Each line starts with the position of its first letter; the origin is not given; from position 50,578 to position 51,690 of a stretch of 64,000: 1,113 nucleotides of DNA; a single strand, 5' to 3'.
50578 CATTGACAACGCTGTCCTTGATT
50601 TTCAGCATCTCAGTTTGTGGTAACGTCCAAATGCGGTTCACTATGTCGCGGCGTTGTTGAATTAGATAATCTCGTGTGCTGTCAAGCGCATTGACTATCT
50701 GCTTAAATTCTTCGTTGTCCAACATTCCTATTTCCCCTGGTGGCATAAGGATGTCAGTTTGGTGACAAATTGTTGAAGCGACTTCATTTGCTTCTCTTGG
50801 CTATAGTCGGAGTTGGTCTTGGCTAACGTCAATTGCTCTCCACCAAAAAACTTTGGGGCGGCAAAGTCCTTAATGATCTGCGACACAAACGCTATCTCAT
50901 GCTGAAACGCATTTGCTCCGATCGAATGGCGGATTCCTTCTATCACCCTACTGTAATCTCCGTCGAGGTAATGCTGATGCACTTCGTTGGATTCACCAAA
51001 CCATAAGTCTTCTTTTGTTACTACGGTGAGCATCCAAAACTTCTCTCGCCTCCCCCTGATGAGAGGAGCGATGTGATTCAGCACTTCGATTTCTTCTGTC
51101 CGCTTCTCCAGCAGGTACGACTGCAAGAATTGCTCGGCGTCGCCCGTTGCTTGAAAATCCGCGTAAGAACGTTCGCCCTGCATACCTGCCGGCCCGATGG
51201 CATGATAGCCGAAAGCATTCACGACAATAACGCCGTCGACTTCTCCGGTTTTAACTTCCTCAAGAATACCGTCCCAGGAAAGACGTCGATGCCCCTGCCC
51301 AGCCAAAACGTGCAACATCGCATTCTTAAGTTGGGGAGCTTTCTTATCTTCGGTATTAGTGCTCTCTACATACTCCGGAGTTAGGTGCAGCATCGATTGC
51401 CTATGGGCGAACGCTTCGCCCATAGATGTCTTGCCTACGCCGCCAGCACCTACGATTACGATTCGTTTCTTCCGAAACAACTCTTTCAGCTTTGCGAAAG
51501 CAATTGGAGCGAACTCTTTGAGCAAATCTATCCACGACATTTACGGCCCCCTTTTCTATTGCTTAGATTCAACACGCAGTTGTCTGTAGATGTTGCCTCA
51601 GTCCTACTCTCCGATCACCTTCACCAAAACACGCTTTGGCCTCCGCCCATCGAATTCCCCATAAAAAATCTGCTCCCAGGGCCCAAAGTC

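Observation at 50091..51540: Lower-GC cargo cassette: Ras-like GTPase, tightly coupled small helical protein and convergent TM/zinc-ribbon protein (candidate undescribed conflict or defence module)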

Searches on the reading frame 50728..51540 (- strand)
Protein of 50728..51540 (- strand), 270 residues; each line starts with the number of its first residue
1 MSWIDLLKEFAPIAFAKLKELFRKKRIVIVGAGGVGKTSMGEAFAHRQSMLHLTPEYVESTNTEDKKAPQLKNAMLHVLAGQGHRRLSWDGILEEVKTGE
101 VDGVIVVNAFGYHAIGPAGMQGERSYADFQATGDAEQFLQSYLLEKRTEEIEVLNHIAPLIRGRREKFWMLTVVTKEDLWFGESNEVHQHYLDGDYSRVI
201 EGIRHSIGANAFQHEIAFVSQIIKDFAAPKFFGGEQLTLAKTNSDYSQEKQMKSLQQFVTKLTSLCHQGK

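Call 3: search_protein_families(library=pfam, proteins=[window:50728-51540:-], max_evalue=0.1)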
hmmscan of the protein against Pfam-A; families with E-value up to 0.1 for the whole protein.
window:50728-51540:- (270 aa): 7 families
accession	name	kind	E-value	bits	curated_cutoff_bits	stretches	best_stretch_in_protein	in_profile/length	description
PF03193.22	RsgA_GTPase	-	0.0071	16.6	30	1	15-48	97-130/174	RsgA GTPase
PF13521.12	AAA_28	-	0.0087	16.7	27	1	26-60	1-34/164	AAA domain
PF20720.3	nSTAND3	-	0.017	15.2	27.2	1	19-60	11-53/155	Novel STAND NTPase 3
PF08477.19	Roc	-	0.029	15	27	1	26-49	1-24/119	Ras of Complex, Roc, domain of DAPkinase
PF02953.20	zf-Tim10_DDP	-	0.031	14.3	22.3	1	247-268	4-25/64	Tim10/DDP family zinc finger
PF13479.12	AAA_24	-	0.047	14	27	1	24-97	2-56/195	AAA domain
PF07882.17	Fucose_iso_N2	-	0.099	12.7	22.3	0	108-138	114-144/180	L-fucose isomerase, second N-terminal domain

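Call 4: search_protein_families(library=padloc, proteins=[window:50728-51540:-], max_evalue=0.1)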
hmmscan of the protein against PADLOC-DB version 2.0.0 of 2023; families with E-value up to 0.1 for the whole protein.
window:50728-51540:- (270 aa): 4 families
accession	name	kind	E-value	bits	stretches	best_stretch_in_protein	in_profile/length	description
PDLC04232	IetA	-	0.0023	15.4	1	6-48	98-140/330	-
PDLC02913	ATPase_I-A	-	0.0037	14.5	1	15-52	65-102/508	-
PDLC02911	VakA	-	0.0076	14.8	1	24-54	2-32/163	-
PDLC00299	PtuA1|PtuA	-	0.017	12.1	1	15-51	66-102/535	AAA ATPase domain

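Call 7: find_homologous_proteins(query=window:50728-51540:-)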
Query window:50728-51540:- (270 aa): 10 proteins with E <= 0.001 among 657 candidates.
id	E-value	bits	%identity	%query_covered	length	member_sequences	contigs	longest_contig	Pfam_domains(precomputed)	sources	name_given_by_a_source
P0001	1.7e-177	606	100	100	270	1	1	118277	-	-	-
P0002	1.9e-55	206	40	98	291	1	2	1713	-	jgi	jgi:hypothetical protein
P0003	1.2e-33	135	34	89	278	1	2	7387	-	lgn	-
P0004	6.4e-27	113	32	89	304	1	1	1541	-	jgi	jgi:hypothetical protein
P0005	1.3e-24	105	30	89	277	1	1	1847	-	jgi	jgi:energy-coupling factor transporter ATP-binding protein EcfA2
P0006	1.7e-24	105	30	98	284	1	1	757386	-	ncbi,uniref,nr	ncbi:hypothetical protein [Croceicoccus gelatinilyticus]|uniref:hypothetical protein n=1 Tax=Croceic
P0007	1.5e-23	102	31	93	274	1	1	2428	-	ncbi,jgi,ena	jgi:energy-coupling factor transporter ATP-binding protein EcfA2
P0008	1.7e-23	101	30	93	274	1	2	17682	-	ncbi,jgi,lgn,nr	ncbi:MAG TPA: hypothetical protein VG122_18685 [Gemmata sp.]|jgi:hypothetical protein|nr:hypothetica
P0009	8.5e-23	99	32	93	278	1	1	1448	-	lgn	-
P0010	1.9e-15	75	30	76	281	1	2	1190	-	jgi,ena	-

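Call 9: find_encoding_contigs(protein=P0006, flank=8000, max_places=3)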
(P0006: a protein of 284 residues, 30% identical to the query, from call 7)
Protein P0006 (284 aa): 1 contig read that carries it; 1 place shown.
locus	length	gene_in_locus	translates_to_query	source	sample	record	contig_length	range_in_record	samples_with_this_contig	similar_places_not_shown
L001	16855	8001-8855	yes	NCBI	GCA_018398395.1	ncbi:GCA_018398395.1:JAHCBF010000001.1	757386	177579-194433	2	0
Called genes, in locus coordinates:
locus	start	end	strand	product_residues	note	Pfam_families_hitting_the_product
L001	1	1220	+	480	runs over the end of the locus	PF00989:PAS, PF08448:PAS_4, PF13426:PAS_9, PF08447:PAS_3, PF00989:PAS, PF08448:PAS_4, PF13426:PAS_9, PF08447:PAS_3, +2 more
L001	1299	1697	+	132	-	PF04379:DUF525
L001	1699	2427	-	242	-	PF04191:PEMT (weak)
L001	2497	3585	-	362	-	PF01594:AI-2E_transport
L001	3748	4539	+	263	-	PF00126:HTH_1, PF03466:LysR_substrate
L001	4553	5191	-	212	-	PF05724:TPMT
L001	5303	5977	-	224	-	PF03544:TonB_C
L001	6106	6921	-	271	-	PF00582:Usp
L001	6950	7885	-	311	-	-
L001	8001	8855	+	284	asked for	-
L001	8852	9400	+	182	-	-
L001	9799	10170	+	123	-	PF00164:Ribosom_S12_S23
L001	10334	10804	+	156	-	PF00177:Ribosomal_S7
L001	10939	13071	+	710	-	PF00009:GTP_EFTU, PF22042:EF-G_D2, PF03144:GTP_EFTU_D2, PF14492:EFG_III, PF03764:EFG_IV, PF00679:EFG_C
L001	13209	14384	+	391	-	PF00009:GTP_EFTU, PF03144:GTP_EFTU_D2, PF03143:GTP_EFTU_D3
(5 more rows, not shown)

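Call 10: find_encoding_contigs(protein=P0008, flank=8000, max_places=3)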
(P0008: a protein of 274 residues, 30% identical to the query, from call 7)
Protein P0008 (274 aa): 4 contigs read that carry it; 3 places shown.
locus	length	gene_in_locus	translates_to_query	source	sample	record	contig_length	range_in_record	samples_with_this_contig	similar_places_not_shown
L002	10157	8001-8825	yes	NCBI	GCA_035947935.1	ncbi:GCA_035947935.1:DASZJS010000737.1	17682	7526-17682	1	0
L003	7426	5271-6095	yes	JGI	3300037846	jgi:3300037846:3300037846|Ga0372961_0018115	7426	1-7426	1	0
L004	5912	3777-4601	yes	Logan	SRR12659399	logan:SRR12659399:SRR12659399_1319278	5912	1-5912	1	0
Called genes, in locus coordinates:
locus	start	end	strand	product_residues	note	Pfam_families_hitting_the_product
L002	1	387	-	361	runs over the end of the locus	PF01738:DLH (weak), PF05448:AXE1, PF22244:GCE_fung (weak), PF00326:Peptidase_S9 (faint)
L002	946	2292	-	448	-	-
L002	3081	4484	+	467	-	PF09594:GT87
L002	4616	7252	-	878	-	PF01553:Acyltransferase (weak), PF00550:PP-binding, PF00501:AMP-binding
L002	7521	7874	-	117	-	PF02656:DUF202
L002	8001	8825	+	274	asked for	-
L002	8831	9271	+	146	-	-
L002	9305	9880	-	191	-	PF13302:Acetyltransf_3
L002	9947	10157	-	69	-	PF00393:6PGD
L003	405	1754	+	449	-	PF09594:GT87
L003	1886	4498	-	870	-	PF01553:Acyltransferase (weak), PF00550:PP-binding, PF00501:AMP-binding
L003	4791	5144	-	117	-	PF02656:DUF202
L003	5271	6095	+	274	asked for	-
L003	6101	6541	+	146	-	-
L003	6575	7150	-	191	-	PF13302:Acetyltransf_3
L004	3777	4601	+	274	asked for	-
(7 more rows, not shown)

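Call 11: find_encoding_contigs(protein=P0003, flank=8000, max_places=3)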
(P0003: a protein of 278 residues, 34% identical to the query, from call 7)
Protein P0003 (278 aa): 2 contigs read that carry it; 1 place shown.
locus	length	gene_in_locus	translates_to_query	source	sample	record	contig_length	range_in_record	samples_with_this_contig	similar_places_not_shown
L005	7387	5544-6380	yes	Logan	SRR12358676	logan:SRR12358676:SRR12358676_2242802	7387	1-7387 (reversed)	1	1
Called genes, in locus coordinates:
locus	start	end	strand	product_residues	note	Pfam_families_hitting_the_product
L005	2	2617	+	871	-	?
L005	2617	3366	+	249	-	PF01863:YgjP-like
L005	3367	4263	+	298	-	PF14338:Mrr_N (weak), PF04471:Mrr_cat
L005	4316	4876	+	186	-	-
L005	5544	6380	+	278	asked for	-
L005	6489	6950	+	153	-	-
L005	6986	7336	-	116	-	-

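Call 21: search_solved_structures(query=A1, max_evalue=10, show_alignments=2)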
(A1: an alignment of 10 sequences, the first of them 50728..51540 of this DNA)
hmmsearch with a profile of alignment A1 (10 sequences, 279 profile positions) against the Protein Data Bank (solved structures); distinct sequences matched with E-value up to 10: 899 (the best 60 are shown).
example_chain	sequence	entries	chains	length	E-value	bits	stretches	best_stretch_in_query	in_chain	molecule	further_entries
9d2f_A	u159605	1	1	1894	7.3e-06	28.6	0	41-66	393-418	Adenylate kinase 9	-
3ozx_A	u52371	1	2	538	7.8e-06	28.5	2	36-65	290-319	RNase L inhibitor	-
6tmf_d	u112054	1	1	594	1.2e-05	27.8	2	36-65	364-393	ATPase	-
3j15_B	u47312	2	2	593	2.9e-05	26.6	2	38-72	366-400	ABC transporter ATP-binding protein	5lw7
3bk7_A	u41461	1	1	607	3.2e-05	26.5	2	38-72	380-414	ABC transporter ATP-binding protein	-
6c2u_A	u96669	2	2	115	6.5e-05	25.4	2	26-62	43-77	phosphate-loop protein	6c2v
2nzj_A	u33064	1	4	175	7.5e-05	25.2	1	42-110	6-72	GTP-binding protein REM 1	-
1yqt_A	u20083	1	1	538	0.0001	24.8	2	37-72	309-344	RNase l inhibitor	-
5yv5_A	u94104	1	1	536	0.00013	24.5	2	37-72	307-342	ATPase RIL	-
6chs_H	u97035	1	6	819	0.00025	23.5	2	28-64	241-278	Putative cell division control protein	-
9nlj_U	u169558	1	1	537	0.00025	23.5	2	37-81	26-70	Uup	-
9njf_Y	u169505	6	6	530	0.0004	22.9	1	37-86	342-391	Probable ATP-binding protein YbiT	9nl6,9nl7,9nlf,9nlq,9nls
7wub_C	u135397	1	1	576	0.00041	22.8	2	28-64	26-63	Transitional endoplasmic reticulum ATPase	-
7wub_D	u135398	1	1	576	0.00041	22.8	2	28-64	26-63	Transitional endoplasmic reticulum ATPase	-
8j07_k9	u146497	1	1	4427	0.00051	22.5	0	23-66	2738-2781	Dynein axonemal heavy chain 2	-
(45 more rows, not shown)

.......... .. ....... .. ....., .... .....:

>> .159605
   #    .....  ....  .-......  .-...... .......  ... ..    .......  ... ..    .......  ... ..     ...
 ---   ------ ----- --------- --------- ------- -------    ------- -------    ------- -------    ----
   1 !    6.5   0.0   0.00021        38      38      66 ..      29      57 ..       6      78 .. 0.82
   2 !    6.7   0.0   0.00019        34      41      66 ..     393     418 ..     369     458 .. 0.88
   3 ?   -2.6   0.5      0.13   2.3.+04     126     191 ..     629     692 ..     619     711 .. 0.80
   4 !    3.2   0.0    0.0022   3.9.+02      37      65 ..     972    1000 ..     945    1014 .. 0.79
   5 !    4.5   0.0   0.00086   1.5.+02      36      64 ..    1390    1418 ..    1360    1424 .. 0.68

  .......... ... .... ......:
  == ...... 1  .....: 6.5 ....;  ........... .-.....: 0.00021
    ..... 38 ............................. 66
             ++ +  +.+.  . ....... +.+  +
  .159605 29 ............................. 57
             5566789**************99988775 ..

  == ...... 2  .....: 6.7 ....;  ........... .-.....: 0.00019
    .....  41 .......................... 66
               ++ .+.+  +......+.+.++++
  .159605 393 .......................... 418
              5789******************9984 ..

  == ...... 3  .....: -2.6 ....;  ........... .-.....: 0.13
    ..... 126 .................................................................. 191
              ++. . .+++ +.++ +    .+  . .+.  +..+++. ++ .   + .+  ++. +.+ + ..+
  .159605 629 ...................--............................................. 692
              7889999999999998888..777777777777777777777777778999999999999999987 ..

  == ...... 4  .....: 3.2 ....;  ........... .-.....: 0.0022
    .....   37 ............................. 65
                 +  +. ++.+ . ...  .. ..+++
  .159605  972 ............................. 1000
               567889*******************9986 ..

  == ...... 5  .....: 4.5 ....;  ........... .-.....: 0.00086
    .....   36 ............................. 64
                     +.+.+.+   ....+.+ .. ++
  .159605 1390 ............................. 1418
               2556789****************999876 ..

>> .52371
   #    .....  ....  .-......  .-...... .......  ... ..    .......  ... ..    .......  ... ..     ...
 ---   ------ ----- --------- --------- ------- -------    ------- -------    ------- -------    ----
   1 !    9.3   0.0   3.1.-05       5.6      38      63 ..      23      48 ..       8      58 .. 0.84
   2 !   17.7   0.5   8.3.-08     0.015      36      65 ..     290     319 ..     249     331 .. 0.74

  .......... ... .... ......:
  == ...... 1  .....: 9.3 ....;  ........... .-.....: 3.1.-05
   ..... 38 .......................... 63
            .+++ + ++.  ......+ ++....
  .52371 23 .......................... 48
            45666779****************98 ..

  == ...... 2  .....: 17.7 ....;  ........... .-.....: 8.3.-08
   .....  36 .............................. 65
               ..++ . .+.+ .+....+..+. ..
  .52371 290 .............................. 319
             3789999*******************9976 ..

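Call 22: search_protein_families(library=phrogs, proteins=[window:50728-51540:-], max_evalue=0.01)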
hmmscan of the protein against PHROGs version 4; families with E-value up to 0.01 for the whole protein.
window:50728-51540:- (270 aa): 0 families

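Call 24: predict_structure(alignment_id=A1)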
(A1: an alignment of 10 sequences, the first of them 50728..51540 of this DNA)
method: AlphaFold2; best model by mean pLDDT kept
length: 270 residues; sequences in the alignment: 10
mean_pLDDT: 79.3   pTM: 0.83
mean pLDDT of the five models: 79.3, 78.1, 77.8, 75.6, 74.9
residues with pLDDT >= 90: 82; 70-90: 123; 50-70: 51; < 50: 14
segments of 3 or more residues with pLDDT < 50: 1-5, 49-56
pLDDT, mean of each block of 10 residues (from residue 1): 49 62 75 82 65 51 79 81 78 90 92 70 79 83 90 95 92 89 86 96 94 92 66 65 79 83 77
secondary structure, 60 per line:
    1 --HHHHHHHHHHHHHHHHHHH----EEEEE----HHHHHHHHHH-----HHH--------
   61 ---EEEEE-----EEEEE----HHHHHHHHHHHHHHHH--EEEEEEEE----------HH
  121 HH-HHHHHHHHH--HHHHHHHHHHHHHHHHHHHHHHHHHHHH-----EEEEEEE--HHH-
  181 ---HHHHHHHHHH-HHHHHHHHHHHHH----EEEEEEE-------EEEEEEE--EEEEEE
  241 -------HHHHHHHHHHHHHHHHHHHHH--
elements in order: H3-21 E26-30 H35-44 E64-68 E74-78 H83-98 E101-108 H119-122 H124-132 H135-162 E168-174 H184-193 H195-207 E212-218 E226-232 E235-240 H248-268

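Call 26: search_protein_representatives(alignment_id=A1)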
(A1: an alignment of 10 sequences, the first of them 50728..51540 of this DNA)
Query: 10 sequences, 279 profile positions. Proteins with E-value up to 0.001 (for the whole library): 1272; up to 1e-10: 827; up to 1e-30: 351. The best 150 are listed.
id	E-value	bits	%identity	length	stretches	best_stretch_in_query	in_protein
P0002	1.5e-105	368.8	-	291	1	3-276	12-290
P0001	2.0e-97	342.1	-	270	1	13-278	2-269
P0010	6.4e-94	330.6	-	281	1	1-277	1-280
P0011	2.2e-88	312.5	-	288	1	8-278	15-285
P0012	1.1e-85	303.5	-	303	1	18-278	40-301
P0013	9.2e-85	300.6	-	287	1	9-278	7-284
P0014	9.7e-84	297.2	-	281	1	10-278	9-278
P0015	1.8e-83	296.3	-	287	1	10-278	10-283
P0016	5.9e-83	294.6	-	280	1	8-277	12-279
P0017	9.1e-83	294.0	-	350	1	36-278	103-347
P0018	6.1e-82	291.3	-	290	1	5-278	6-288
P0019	4.3e-81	288.5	-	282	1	8-278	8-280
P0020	1.9e-80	286.4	-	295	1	11-278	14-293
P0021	2.3e-80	286.1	-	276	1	9-278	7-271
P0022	2.3e-80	286.1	-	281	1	8-278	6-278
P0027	3.2e-80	285.7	-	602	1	12-278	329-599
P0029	1.0e-79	284.0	-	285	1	9-278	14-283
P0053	1.7e-73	263.6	-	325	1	10-278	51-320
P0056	5.8e-73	261.9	-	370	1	10-277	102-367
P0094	3.5e-67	242.9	-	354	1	10-278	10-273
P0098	9.6e-67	241.5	-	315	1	35-278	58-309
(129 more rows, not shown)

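Call 27: search_protein_families(library=pfam, proteins=[P0027, P0017, P0056, P0094, P0053, P0098, P0011, P0012], max_evalue=0.01)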
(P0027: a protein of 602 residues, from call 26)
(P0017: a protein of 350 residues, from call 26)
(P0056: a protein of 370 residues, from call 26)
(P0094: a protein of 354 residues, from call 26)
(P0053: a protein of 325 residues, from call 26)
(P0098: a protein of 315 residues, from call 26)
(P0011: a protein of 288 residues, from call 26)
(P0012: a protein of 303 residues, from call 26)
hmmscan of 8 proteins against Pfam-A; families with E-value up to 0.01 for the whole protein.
P0027 (602 aa): 1 family
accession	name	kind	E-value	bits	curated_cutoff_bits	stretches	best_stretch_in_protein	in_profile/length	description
PF01048.26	PNP_UDP_1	-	2.4e-12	47.2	25.1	1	56-278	40-206/233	Phosphorylase superfamily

P0017 (350 aa): 3 families
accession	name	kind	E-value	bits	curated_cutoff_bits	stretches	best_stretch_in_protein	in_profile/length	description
PF13191.12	AAA_16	-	0.0033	18.4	32.6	1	105-144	22-52/167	AAA ATPase domain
PF00005.33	ABC_tran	-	0.0059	17.7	25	0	110-134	14-38/137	ABC transporter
PF00004.35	AAA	-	0.006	17.5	21.2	0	110-141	1-32/131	ATPase family associated with various cellular activities (AAA)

P0056 (370 aa): 0 families

P0094 (354 aa): 1 family
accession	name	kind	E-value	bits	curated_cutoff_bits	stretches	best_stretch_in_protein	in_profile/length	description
PF22832.1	PsaO_TMD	-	0.0054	17.6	27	1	301-348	32-79/91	PsaO transmembrane domain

P0053 (325 aa): 1 family
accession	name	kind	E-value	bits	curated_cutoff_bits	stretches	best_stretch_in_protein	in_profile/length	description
PF00005.33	ABC_tran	-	0.00078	20.5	25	1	86-123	14-51/137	ABC transporter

P0098 (315 aa): 1 family
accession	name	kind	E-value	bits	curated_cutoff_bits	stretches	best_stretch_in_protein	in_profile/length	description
PF03193.22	RsgA_GTPase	-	0.00057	20.2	30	1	46-91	89-134/174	RsgA GTPase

P0011 (288 aa): 0 families

P0012 (303 aa): 7 families
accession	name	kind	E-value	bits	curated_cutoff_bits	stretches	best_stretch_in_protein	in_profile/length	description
PF13521.12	AAA_28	-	0.00022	21.9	27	1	63-103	2-43/164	AAA domain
PF00005.33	ABC_tran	-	0.0029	18.7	25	1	63-85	14-36/137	ABC transporter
PF00004.35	AAA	-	0.0029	18.5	21.2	1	63-91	1-29/131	ATPase family associated with various cellular activities (AAA)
PF20720.3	nSTAND3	-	0.0037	17.4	27.2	0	63-83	20-40/155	Novel STAND NTPase 3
PF13191.12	AAA_16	-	0.0045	17.9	32.6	0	56-80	19-44/167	AAA ATPase domain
PF24389.1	ORC-CDC6-like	-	0.0045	16.2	27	1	59-83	32-55/571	ORC-CDC6-like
PF13401.12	AAA_22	-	0.007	17.1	27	0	60-84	5-29/130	AAA domain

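Call 28: fold_search(model_id=the predicted structure, library=pdb)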
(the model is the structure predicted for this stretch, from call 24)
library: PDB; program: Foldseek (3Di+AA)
matches with E <= 10: 1480; with E <= 0.001: 205
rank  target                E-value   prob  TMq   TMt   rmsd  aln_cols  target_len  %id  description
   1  4v0l_A                7.6e-06  1.00  0.36  0.54   6.9       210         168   14  Crystal structure of the CrARL6DN in the GTP bound form (released 2014-11-19)
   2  9edt_G                1.4e-05  1.00  0.44  0.59  11.1       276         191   12  Tubulin cofactors D,E,G bound to tubulin dimer (released 2026-02-04)
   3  9n2q_A                1.8e-05  1.00  0.30  0.22  15.0       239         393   14  Structure of GDP-bound GM4951 (released 2026-01-14)
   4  9n2q_B                1.9e-05  1.00  0.29  0.21  15.8       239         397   14  Structure of GDP-bound GM4951 (released 2026-01-14)
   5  1nrj_B                2.8e-05  1.00  0.43  0.57   6.7       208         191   13  Signal Recognition Particle Receptor Beta-Subunit in Complex with the SRX Domain from the Alpha-Subunit (released 2003-03-25)
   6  2q3f_B                3.8e-05  1.00  0.42  0.58   6.1       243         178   12  X-ray crystal structure of putative human Ras-related GTP binding D in complex with GMPPNP (released 2007-06-12)
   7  8fw5_D                4.1e-05  1.00  0.42  0.38   5.6       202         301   10  Chimeric HsGATOR1-SpGtr-SpLam complex (released 2023-07-26)
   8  9b4q                  4.1e-05  1.00  0.34  0.49   6.6       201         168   15  Crystal structure of RRAS2 (RAS-Related protein) bound to GMPPNP (released 2025-01-22)
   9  1u90_B                4.1e-05  1.00  0.29  0.42  10.9       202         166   14  Crystal structures of Ral-GppNHp and Ral-GDP reveal two novel binding sites that are also present in Ras and Rap (released 2004-11-23)
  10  1cxz_A                4.3e-05  1.00  0.30  0.41   9.9       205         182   16  CRYSTAL STRUCTURE OF HUMAN RHOA COMPLEXED WITH THE EFFECTOR DOMAIN OF THE PROTEIN KINASE PKN/PRK1 (released 1999-10-08)
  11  2gcp                  4.6e-05  1.00  0.32  0.45   9.2       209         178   18  Crystal structure of the human RhoC-GSP complex (released 2007-03-27)
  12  4v0m_E                5.8e-05  1.00  0.37  0.56   5.9       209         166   12  Crystal structure of BBS1N in complex with ARL6DN (released 2014-11-19)
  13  2h57_B                6.2e-05  1.00  0.37  0.55   6.0       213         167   16  Crystal structure of human ADP-ribosylation factor-like 6 (released 2006-07-25)
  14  9glx_B                6.2e-05  1.00  0.35  0.53   9.2       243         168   13  NRas-Q61R-GTP in complex with the peptide MPB3 (released 2025-12-10)
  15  8yl2_B                7.0e-05  1.00  0.43  0.40   6.2       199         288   14  Crystal Structure of Homo Tetrameric RagA-like small GTPase from Asgard Lokiarchaeota (LokiRagO) in complex with GTP (released 2025-09-10)
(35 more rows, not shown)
